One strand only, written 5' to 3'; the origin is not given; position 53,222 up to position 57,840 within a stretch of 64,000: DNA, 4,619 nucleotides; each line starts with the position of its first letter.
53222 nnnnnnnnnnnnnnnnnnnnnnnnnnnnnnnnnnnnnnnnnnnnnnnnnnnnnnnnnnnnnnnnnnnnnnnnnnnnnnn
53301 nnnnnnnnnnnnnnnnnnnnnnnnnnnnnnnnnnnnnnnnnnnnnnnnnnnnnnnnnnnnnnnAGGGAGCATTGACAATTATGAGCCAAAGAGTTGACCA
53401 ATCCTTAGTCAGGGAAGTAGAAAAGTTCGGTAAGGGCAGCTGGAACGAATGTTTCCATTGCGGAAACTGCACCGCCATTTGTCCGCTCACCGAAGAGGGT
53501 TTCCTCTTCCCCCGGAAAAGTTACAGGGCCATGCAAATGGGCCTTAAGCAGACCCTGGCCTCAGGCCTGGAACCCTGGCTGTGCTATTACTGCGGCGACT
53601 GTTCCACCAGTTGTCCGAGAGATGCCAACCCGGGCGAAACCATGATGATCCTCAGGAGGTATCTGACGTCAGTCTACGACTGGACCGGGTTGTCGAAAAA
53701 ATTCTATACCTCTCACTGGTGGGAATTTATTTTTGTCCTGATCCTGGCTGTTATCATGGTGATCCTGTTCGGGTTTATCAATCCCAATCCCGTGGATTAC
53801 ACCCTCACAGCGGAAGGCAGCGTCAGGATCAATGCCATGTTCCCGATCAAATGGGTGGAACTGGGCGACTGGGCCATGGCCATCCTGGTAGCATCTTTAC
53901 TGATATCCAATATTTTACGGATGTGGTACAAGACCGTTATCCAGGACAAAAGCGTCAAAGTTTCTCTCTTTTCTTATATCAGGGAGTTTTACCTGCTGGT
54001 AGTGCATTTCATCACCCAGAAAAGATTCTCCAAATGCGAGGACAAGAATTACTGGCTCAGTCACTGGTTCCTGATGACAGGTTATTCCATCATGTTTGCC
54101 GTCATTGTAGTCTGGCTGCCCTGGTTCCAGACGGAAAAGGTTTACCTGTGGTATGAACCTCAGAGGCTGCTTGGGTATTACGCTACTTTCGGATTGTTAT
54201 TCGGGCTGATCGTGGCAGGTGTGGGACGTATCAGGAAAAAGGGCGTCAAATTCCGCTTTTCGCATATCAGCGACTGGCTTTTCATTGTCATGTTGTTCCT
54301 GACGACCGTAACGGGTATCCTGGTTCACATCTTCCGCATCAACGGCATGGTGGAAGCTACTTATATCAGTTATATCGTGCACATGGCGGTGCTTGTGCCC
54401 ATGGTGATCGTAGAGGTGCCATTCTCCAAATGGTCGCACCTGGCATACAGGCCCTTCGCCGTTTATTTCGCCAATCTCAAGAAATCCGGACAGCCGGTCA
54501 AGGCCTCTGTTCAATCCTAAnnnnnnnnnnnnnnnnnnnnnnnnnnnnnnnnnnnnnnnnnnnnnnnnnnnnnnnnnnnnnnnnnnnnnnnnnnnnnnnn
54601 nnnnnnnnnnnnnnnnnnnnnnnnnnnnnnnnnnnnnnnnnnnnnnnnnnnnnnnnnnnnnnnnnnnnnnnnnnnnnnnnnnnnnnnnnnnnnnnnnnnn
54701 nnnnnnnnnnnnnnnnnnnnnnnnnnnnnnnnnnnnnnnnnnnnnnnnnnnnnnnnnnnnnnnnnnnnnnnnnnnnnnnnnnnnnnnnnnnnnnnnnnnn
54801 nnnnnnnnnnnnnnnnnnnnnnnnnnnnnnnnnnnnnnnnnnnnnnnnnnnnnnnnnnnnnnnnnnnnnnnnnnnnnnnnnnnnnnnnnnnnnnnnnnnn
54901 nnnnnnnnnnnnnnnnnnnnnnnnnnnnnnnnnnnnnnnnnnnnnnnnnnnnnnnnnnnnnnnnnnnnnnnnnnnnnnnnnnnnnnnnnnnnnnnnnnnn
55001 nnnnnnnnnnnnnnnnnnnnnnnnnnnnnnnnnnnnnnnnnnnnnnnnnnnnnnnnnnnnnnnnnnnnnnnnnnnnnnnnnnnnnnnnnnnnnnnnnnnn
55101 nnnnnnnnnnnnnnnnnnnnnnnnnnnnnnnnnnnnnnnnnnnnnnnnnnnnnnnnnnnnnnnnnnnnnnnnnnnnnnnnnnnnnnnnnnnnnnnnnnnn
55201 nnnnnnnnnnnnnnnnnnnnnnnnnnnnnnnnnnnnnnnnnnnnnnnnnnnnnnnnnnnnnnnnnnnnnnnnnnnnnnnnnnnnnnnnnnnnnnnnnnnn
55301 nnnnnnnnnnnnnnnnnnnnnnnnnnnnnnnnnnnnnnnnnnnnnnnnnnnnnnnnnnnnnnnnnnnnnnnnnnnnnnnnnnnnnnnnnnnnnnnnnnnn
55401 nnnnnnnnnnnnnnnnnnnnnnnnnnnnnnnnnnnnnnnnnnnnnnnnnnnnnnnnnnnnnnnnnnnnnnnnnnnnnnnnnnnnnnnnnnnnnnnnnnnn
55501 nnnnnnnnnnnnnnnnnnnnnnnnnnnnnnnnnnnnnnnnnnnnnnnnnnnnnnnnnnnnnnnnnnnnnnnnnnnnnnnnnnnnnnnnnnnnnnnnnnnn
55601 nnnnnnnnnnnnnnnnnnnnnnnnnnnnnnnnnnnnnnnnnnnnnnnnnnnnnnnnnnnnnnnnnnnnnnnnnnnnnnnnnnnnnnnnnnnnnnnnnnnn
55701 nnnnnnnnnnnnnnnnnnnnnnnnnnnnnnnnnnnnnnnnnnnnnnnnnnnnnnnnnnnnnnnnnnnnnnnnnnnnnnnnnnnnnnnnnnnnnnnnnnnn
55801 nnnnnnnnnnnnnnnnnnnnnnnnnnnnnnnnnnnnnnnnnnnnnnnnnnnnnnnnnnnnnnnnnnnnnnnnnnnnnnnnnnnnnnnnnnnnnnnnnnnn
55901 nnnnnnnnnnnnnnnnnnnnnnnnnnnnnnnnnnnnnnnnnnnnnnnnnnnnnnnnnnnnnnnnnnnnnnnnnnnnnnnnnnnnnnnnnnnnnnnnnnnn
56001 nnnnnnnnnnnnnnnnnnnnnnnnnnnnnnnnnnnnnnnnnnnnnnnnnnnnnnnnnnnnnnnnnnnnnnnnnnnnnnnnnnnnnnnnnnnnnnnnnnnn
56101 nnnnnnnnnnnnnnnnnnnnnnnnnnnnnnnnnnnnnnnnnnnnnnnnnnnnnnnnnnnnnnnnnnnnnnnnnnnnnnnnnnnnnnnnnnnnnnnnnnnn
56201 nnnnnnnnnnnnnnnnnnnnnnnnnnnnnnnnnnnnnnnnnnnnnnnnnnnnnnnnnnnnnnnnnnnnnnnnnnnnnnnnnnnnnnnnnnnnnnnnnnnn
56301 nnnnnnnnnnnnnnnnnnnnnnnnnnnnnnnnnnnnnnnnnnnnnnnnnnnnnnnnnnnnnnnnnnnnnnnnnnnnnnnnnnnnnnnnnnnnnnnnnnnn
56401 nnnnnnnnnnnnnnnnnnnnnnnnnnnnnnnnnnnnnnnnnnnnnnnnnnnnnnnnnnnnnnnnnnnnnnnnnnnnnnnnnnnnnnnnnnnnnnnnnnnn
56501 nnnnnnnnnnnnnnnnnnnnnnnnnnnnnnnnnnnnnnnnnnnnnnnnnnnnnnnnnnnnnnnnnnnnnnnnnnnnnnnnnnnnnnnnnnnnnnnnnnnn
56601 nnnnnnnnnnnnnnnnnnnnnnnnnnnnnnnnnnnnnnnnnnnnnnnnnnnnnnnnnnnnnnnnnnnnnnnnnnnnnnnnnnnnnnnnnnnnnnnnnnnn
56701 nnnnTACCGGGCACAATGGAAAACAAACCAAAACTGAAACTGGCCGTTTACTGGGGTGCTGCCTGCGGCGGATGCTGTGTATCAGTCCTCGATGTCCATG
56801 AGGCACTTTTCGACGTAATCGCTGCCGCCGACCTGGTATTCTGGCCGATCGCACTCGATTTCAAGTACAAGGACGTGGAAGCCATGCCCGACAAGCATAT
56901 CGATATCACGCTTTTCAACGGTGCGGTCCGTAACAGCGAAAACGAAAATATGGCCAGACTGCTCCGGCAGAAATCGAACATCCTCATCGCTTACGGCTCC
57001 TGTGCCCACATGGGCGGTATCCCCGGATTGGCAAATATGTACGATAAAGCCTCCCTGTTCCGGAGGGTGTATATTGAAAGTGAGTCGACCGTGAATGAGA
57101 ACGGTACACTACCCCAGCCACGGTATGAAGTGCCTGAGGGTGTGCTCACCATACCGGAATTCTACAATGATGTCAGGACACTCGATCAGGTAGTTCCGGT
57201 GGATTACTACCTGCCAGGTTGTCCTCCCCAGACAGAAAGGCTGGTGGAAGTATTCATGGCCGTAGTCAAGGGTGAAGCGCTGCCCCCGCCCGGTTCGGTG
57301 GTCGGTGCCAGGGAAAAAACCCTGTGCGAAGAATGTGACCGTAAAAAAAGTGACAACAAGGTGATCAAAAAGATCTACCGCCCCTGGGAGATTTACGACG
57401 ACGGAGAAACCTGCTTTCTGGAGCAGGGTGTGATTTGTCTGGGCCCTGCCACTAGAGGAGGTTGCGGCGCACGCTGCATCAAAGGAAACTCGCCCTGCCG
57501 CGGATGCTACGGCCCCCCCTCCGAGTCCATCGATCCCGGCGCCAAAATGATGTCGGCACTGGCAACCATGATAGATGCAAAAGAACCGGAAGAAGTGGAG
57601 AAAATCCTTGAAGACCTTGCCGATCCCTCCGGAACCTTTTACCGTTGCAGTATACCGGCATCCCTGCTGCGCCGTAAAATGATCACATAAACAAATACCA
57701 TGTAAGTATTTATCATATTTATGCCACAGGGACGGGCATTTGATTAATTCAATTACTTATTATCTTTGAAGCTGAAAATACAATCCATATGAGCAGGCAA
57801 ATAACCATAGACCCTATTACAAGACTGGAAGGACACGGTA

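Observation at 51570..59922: Mvh-type [NiFe] hydrogenase operon joined to two HdrA-like proteins and a QmoC-like membrane cytochrome-b/Fe-S subunit, with no HdrBC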

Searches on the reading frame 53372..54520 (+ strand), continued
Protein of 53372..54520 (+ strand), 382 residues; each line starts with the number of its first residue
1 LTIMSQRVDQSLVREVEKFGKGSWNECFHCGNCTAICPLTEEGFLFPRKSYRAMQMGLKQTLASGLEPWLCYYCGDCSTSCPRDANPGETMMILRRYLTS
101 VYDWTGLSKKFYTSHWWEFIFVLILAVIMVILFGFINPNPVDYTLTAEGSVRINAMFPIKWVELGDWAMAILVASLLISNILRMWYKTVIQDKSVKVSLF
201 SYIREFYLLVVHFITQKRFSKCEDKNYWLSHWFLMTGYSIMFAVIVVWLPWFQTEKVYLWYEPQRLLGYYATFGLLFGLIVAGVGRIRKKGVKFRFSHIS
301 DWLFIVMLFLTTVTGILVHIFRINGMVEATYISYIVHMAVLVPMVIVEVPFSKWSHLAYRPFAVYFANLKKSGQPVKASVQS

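Call 74: find_related_loci(query=A2, collection=metagenome_contigs, flank=8000)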
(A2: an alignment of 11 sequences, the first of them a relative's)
Query A2 (395 aa) in metagenome_contigs; peptide patterns used: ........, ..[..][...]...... (x = any residue, [..] = any of these).
600 stretches matched a pattern (row limit reached: there are more); 588 encode a relative of the query (tblastn E <= 1e-3); the best 80 are kept; 80 distinct loci.
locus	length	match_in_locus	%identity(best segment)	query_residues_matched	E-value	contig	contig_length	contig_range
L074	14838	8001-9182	47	1-393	7e-122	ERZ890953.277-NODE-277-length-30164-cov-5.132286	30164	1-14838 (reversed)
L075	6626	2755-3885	51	1-380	6e-121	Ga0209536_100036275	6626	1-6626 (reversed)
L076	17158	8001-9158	49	1-377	2e-118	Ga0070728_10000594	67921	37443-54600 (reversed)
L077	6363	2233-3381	51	5-381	2e-116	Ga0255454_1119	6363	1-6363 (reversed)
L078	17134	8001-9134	49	1-378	5e-116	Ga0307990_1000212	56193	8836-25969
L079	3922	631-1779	48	5-380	4e-117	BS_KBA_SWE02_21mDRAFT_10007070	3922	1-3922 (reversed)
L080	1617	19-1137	48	1-373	7e-124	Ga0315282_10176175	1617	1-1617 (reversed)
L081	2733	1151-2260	50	1-377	1e-119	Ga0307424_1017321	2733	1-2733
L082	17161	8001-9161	48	1-384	2e-113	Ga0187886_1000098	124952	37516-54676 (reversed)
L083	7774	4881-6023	49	1-390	4e-113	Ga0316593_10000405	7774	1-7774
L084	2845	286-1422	46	1-386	3e-117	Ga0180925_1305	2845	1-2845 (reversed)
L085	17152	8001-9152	47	4-380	1e-112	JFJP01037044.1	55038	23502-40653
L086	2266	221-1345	47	5-389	4e-118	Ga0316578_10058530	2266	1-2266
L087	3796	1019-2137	49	1-380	6e-114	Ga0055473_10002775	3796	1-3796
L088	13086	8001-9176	47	5-383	7e-112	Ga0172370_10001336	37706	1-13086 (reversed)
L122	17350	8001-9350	47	1-393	2e-106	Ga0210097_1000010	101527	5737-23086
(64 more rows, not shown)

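Call 77: search_protein_families(library=pfam, proteins=[L122:7998-10289:+, L122:10252-13662:+, L122:13569-14099:+, L122:14315-15472:+, L122:15498-16229:+, L122:5239-6807:-, L122:3900-5267:-, L122:7198-7650:+], max_evalue=0.00001)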
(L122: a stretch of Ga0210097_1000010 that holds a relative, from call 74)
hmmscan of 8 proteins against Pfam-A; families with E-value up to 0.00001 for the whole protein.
L122:7998-10289:+ (763 aa): 7 families
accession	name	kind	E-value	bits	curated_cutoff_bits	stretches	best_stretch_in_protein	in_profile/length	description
PF02754.22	CCG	-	4.2e-31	107.3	20.6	2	627-714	1-84/85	Cysteine-rich domain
PF13183.11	Fer4_8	-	5.7e-21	75.3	27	2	382-441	4-68/68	4Fe-4S dicluster domain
PF13534.11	Fer4_17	-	1.5e-18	67.5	22.2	2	382-441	1-60/61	4Fe-4S dicluster domain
PF13187.11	Fer4_9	-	5.7e-13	49.1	27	2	383-440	2-50/52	4Fe-4S dicluster domain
PF13237.11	Fer4_10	-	1.4e-12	47.8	25.5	1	382-438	8-53/53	4Fe-4S dicluster domain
PF12838.12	Fer4_7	-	4.5e-11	43.5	27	1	383-441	2-52/52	4Fe-4S dicluster domain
PF13484.11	Fer4_16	-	2.7e-07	31.7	30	0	380-396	50-66/66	4Fe-4S double cluster binding domain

L122:10252-13662:+ (1136 aa): 17 families
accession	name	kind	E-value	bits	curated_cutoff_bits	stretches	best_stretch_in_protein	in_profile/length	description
PF07992.20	Pyr_redox_2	-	8.8e-43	147.2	26.1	1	393-691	2-291/291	Pyridine nucleotide-disulphide oxidoreductase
PF00070.33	Pyr_redox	-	1.1e-18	68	22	1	525-596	1-76/82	Pyridine nucleotide-disulphide oxidoreductase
PF14691.11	Fer4_20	-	1.3e-17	64.1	25.8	1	300-377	28-108/113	Dihydroprymidine dehydrogenase domain II, 4Fe-4S cluster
PF13450.12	NAD_binding_8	-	1e-16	61.4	21.9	2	396-429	1-34/68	NAD(P)-binding Rossmann-like domain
PF13738.12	Pyr_redox_3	-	1.8e-13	50.8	30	0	520-675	161-305/305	Pyridine nucleotide-disulphide oxidoreductase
PF12831.13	FAD_oxidored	-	4.8e-12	46.3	27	1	156-191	3-38/416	FAD dependent oxidoreductase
PF01266.30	DAO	-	7e-12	46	27.9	0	393-427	1-35/353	FAD dependent oxidoreductase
PF00890.30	FAD_binding_2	-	1.5e-10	41.3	20.4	0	156-190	3-37/414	FAD binding domain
PF01946.23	Thi4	-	3e-09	36.9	26.2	0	394-429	20-56/235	Thi4 family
PF14697.11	Fer4_21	-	3.1e-09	37.3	35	1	1064-1113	2-53/59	4Fe-4S dicluster domain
PF13237.11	Fer4_10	-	5.6e-09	36.2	25.5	1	1064-1112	3-53/53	4Fe-4S dicluster domain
PF03486.20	HI0933_like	-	2.7e-08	34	50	0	393-428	2-37/244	HI0933-like protein Rossmann domain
PF01262.27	AlaDh_PNT_C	-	3.7e-08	33.5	23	0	519-557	23-61/214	Alanine dehydrogenase/PNT, C-terminal domain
PF12838.12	Fer4_7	-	4.6e-08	33.9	27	1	1070-1115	2-52/52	4Fe-4S dicluster domain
PF01134.28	GIDA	-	6.3e-08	32.5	22.1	0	156-210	3-47/391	Glucose inhibited division protein A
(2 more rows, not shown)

L122:13569-14099:+ (176 aa): 1 family
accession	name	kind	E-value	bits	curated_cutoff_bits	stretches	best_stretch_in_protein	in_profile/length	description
PF02662.21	FlpD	-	3.2e-52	176.1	22.3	1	44-166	1-123/123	Methyl-viologen-reducing hydrogenase, delta subunit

L122:14315-15472:+ (385 aa): 4 families
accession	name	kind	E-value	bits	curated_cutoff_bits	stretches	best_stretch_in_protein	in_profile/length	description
PF04432.18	FrhB_FdhB_C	-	2.9e-08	34.1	23.3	1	91-213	3-137/150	Coenzyme F420 hydrogenase/dehydrogenase, beta subunit C terminus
PF13183.11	Fer4_8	-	7.1e-07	30.1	27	0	261-339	4-68/68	4Fe-4S dicluster domain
PF13534.11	Fer4_17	-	9e-06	26.6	22.2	0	276-339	7-60/61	4Fe-4S dicluster domain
PF13237.11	Fer4_10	-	9.8e-06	25.9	25.5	0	322-350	6-22/53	4Fe-4S dicluster domain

L122:15498-16229:+ (243 aa): 5 families
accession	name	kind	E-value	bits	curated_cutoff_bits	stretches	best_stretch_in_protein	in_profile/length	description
PF13183.11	Fer4_8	-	1.4e-10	41.9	27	1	30-91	2-68/68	4Fe-4S dicluster domain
PF13237.11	Fer4_10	-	3.6e-09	36.8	25.5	1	29-88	5-53/53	4Fe-4S dicluster domain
PF13534.11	Fer4_17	-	3.8e-09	37.4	22.2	1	33-92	2-61/61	4Fe-4S dicluster domain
PF13187.11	Fer4_9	-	1e-07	32.3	27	1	33-90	2-50/52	4Fe-4S dicluster domain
PF12838.12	Fer4_7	-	1.6e-06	28.9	27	1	33-90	2-51/52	4Fe-4S dicluster domain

L122:5239-6807:- (522 aa): 4 families
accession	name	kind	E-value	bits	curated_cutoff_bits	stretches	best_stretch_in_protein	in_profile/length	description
PF02518.31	HATPase_c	-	1.3e-26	93.6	26.4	1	401-508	2-109/111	Histidine kinase-, DNA gyrase B-, and HSP90-like ATPase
PF13426.13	PAS_9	-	1.6e-11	44.9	27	1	149-257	2-103/103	PAS domain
PF08448.16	PAS_4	-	1.7e-10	41.5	23.1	1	146-258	3-108/110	PAS fold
PF00512.31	HisKA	-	4.3e-10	39.9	26.9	1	286-355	2-63/66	His Kinase A (phospho-acceptor) domain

L122:3900-5267:- (455 aa): 6 families
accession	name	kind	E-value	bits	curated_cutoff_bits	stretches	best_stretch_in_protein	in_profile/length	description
PF00158.32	Sigma54_activat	-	8.7e-68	227.7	20.2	1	151-318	1-168/168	Sigma-54 interaction domain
PF00072.30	Response_reg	-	1.1e-30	106.5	30.2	1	13-118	1-106/111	Response regulator receiver domain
PF25601.1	AAA_lid_14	-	1.7e-26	92.3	27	1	323-393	1-71/87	AAA+ ATPase lid domain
PF14532.12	Sigma54_activ_2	-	7.1e-22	78.6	25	1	152-322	1-138/138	Sigma-54 interaction domain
PF02954.25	HTH_8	-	7.3e-16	58.1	22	1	407-448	1-42/42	Bacterial regulatory protein, Fis family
PF07728.20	AAA_5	-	5.8e-06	26.8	22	0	175-290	2-120/139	AAA domain (dynein-related subfamily)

L122:7198-7650:+ (150 aa): 1 family
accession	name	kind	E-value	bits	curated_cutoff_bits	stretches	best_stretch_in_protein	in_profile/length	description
PF00072.30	Response_reg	-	2.1e-15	57.3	30.2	1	14-133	1-109/111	Response regulator receiver domain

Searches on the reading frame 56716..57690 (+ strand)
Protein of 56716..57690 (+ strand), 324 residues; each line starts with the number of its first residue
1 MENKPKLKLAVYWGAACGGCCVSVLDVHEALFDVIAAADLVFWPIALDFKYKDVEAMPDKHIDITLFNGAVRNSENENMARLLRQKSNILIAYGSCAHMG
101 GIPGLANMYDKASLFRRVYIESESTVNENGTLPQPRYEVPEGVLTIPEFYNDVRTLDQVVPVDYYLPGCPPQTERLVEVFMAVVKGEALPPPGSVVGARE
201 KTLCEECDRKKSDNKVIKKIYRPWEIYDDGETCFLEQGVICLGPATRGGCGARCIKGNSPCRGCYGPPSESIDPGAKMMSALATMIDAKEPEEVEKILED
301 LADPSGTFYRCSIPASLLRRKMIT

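Call 3: search_protein_families(library=pfam, proteins=[window:56716-57690:+], max_evalue=0.01)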
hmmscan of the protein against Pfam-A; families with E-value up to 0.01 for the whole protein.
window:56716-57690:+ (324 aa): 1 family
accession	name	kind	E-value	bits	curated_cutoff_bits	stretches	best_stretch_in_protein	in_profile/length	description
PF01058.29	Oxidored_q6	-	6.1e-26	91.1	27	1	17-182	1-127/128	NADH ubiquinone oxidoreductase, 20 Kd subunit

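Call 4: search_protein_families(library=ncbifam, proteins=[window:56716-57690:+], max_evalue=0.001)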
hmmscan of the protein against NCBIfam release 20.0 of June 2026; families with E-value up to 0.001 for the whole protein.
window:56716-57690:+ (324 aa): 16 families
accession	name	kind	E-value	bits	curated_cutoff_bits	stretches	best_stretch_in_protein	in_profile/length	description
NF045875.1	F420_non_VhuG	exception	1.2e-64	218.3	450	1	6-322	4-285/286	F420-non-reducing hydrogenase subunit VhuG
NF040831.1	sulfhyd_ShyD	equivalog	1.3e-24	87.1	460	2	7-188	1-152/240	NAD(P)-dependent hydrogenase/sulfhydrogenase 2 subunit delta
NF040836.1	sulfhyd_HydD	equivalog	4.1e-20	72.1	500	2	4-125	4-117/261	NADPH-dependent hydrogenase/sulfhydrogenase 1 subunit delta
TIGR03294.1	FrhG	equivalog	1.9e-14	54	245.5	1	15-103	10-94/228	coenzyme F420 hydrogenase subunit gamma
TIGR01957.1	nuoB_fam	subfamily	1e-10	41.7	142.7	1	133-183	83-138/145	NADH-quinone oxidoreductase subunit B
NF005012.1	PRK06411.1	subfamily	1.2e-10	41.2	116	1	148-183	119-154/166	NADH-quinone oxidoreductase subunit NuoB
NF011394.0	PRK14819.1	equivalog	1.2e-08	34.9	312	1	148-183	117-152/264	NADH-quinone oxidoreductase subunit B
NF011395.0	PRK14820.1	equivalog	7.5e-08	32.3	263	1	148-183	118-153/180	NADH-quinone oxidoreductase subunit B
NF011393.0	PRK14818.1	equivalog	3.6e-07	29.9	255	1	150-182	118-150/173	NADH dehydrogenase subunit B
NF011392.0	PRK14817.1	equivalog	5.1e-07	29.6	271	1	149-183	122-156/182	NADH-quinone oxidoreductase subunit B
NF011390.0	PRK14815.1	equivalog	5.8e-07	29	281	1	150-183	120-153/183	NADH dehydrogenase subunit B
NF011388.0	PRK14813.1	equivalog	1.2e-06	28.6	294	1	150-184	116-150/189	NADH dehydrogenase subunit B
NF011391.0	PRK14816.1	equivalog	1.5e-06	27.9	283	1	149-181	139-171/196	NADH-quinone oxidoreductase subunit B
NF009808.0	PRK13292.1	equivalog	6.4e-06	24.3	1156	1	149-183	111-145/791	NADH-quinone oxidoreductase subunit B/C/D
NF045520.1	H2_NiFeSe_small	exception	3e-05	23.6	470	0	78-144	135-204/314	NiFeSe hydrogenase small subunit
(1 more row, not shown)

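Call 84: search_solved_structures(query=window:56716-57687:+, max_evalue=0.00001, show_alignments=1)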
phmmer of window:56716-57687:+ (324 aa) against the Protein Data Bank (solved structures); distinct sequences matched with E-value up to 0.00001: 17.
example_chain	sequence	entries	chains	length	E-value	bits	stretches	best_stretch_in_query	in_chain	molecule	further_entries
5odc_E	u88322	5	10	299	3.7e-66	227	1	7-318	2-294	Methyl-viologen reducing hydrogenase subunit G | Methyl-viologen reducing hydrogenase, subunit G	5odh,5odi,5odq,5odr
9sw2_E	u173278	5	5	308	6.6e-66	226.2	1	6-321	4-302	F420-non-reducing hydrogenase subunit G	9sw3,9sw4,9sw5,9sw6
9sfi_I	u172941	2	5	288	8.9e-55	189.6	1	6-320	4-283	F420-non-reducing hydrogenase small subunit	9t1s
7t2r_E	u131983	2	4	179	9.5e-27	97.5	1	6-192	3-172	NiFe hydrogenase small subunit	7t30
5xf9_C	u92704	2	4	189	2.5e-15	60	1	6-180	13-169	NAD-reducing hydrogenase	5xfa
9e15_A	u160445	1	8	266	9.4e-15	58.1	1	6-122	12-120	Sulfhydrogenase 1 subunit delta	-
9nez_A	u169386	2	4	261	1.4e-14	57.5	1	6-120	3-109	Sulfhydrogenase 1 subunit delta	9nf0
9e1j_A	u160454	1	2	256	2.3e-14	56.8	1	6-122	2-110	Sulfhydrogenase 1 subunit delta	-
9r51_C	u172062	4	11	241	6.8e-12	48.7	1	10-103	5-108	F420-reducing [NiFe]-hydrogenase from Methanothermococcus thermolithotrophicus subunit gam | F420-reducing [NiFe]-hydrogenase from Methanothermococcus thermolit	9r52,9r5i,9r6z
6qii_G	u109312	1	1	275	5.1e-08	35.9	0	6-103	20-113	Coenzyme F420 hydrogenase subunit gamma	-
6qgr_G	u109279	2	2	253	7.3e-08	35.4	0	6-103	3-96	Coenzyme F420 hydrogenase subunit gamma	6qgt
7wfg_K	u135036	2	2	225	3.8e-07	33.1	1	130-182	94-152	NAD(P)H-quinone oxidoreductase subunit K, chloroplastic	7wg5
9grx_K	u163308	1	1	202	4.1e-07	33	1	131-181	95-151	NAD(P)H-quinone oxidoreductase subunit K, chloroplastic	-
7eu3_K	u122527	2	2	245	4.5e-07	32.8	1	130-181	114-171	NAD(P)H-quinone oxidoreductase subunit K, chloroplastic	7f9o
6hum_K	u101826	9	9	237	1e-06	31.7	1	131-183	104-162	NAD(P)H-quinone oxidoreductase subunit K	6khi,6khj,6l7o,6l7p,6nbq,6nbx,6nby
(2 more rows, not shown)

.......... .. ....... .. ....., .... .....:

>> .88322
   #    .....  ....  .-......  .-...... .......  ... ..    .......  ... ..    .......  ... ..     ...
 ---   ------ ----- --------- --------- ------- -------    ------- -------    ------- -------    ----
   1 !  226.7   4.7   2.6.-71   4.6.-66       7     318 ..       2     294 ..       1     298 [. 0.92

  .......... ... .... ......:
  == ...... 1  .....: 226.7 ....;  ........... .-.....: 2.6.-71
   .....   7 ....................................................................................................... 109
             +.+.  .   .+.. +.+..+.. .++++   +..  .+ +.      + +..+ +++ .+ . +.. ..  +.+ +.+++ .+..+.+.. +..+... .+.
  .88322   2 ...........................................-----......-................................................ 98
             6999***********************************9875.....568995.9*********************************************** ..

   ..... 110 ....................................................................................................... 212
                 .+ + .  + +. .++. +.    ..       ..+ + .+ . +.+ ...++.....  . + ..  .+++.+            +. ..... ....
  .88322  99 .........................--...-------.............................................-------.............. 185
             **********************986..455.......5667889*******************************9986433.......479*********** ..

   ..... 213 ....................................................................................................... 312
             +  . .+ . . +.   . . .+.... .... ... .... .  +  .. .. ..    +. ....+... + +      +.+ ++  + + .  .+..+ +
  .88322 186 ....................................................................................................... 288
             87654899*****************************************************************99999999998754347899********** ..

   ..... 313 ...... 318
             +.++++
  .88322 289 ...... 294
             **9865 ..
